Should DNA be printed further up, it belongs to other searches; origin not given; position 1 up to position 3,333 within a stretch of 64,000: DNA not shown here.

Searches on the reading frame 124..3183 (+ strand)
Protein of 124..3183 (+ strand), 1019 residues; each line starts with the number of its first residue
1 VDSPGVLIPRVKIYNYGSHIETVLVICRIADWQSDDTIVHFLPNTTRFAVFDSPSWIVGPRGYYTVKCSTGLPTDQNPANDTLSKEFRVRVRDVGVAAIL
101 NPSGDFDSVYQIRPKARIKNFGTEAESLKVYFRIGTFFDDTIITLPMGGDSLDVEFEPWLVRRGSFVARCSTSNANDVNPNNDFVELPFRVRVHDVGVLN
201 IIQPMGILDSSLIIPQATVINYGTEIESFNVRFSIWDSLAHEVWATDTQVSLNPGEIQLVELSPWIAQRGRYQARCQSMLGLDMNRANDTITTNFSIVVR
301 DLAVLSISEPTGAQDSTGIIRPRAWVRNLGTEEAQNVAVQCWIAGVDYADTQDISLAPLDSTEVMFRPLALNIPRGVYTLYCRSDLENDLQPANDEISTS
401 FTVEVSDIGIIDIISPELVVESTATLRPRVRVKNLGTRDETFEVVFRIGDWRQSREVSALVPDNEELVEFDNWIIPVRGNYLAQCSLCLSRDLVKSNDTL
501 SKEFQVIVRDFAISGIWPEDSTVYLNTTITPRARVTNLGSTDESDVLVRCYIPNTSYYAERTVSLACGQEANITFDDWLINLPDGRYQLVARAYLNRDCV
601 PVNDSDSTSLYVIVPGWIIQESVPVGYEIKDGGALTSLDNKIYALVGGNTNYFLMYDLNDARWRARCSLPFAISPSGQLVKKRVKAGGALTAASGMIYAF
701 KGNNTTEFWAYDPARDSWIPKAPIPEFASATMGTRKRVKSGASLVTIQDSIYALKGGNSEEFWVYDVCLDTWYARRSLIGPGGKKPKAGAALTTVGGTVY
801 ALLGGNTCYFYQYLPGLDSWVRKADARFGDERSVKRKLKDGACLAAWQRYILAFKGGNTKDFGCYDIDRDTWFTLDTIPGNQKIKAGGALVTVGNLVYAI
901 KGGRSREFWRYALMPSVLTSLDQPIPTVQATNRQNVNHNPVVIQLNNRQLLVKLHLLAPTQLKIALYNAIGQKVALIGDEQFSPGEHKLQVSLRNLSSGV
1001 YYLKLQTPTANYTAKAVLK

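Call 73: search_protein_families(library=pfam, proteins=[window:124-3183:+], max_evalue=0.00001)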
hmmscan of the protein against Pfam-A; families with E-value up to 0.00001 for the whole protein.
window:124-3183:+ (1019 aa): 4 families
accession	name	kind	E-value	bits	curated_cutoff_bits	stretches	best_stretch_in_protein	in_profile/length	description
PF07705.17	CARDB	-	3.3e-15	56.6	22.7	0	510-587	3-77/101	CARDB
PF13964.12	Kelch_6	-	3e-13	49.7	25.3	0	688-725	5-47/50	Kelch motif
PF24681.1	Kelch_KLHDC2_KLHL20_DRC7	-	9.3e-07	28.8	50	0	634-812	3-179/221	KLHDC2/KLHL20/DRC7 Kelch-repeats domain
PF18962.6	Por_Secre_tail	-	3.3e-06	27.7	27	0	959-1017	19-74/75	Secretion system C-terminal sorting domain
